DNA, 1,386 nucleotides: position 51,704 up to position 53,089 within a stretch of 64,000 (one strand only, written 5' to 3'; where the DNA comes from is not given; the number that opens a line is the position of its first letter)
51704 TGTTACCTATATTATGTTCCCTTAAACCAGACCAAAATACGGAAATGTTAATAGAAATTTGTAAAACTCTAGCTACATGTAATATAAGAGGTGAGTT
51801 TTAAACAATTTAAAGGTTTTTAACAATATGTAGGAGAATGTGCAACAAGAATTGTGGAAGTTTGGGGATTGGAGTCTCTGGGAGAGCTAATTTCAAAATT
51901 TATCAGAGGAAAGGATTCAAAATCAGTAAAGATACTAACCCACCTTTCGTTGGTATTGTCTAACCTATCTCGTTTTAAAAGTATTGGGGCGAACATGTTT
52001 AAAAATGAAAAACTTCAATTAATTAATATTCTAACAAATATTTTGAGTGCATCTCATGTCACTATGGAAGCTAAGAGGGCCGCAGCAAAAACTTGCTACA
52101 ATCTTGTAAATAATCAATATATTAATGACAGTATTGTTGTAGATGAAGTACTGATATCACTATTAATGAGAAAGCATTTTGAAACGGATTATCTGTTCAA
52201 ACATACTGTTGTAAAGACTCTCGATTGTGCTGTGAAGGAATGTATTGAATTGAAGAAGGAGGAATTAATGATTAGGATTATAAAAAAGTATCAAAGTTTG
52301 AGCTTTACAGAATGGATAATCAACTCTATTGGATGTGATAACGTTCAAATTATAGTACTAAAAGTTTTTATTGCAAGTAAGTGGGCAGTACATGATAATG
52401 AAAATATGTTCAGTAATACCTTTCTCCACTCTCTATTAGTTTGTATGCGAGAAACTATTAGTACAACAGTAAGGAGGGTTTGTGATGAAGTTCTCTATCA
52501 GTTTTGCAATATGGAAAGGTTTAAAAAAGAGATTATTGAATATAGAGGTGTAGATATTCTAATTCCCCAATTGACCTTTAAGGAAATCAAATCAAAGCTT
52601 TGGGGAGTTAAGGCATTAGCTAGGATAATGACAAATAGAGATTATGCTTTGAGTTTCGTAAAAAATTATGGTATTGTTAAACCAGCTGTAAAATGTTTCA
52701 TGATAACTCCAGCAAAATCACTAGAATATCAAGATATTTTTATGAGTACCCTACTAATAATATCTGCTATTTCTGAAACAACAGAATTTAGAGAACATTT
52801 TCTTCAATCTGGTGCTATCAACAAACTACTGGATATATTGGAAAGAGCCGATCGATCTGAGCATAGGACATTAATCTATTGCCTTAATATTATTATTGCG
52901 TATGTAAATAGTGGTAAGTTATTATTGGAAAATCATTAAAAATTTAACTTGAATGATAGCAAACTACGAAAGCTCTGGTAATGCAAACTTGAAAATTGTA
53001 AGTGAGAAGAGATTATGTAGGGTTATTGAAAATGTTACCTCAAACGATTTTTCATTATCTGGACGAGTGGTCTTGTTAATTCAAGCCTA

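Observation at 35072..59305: RABL2 and CEP290 imply a ciliated or flagellated organism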

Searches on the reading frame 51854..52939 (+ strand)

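Call 30: search_protein_families(library=pfam, proteins=[window:51854-52939:+], max_evalue=0.0001)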
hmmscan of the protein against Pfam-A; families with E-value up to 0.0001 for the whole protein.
window:51854-52939:+ (361 aa): 0 families

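Call 48: search_protein_families(library=pfam, proteins=[window:51854-52939:+], max_evalue=0.05)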
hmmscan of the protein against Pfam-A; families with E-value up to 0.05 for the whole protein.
window:51854-52939:+ (361 aa): 2 families
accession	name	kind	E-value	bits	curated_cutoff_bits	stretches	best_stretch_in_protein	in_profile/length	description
PF04063.20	DUF383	-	0.0011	19.2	33.2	0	9-85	49-128/188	Domain of unknown function (DUF383)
PF16997.11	Wap1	-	0.0011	18.7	29.1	1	130-195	45-109/379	Wap1 domain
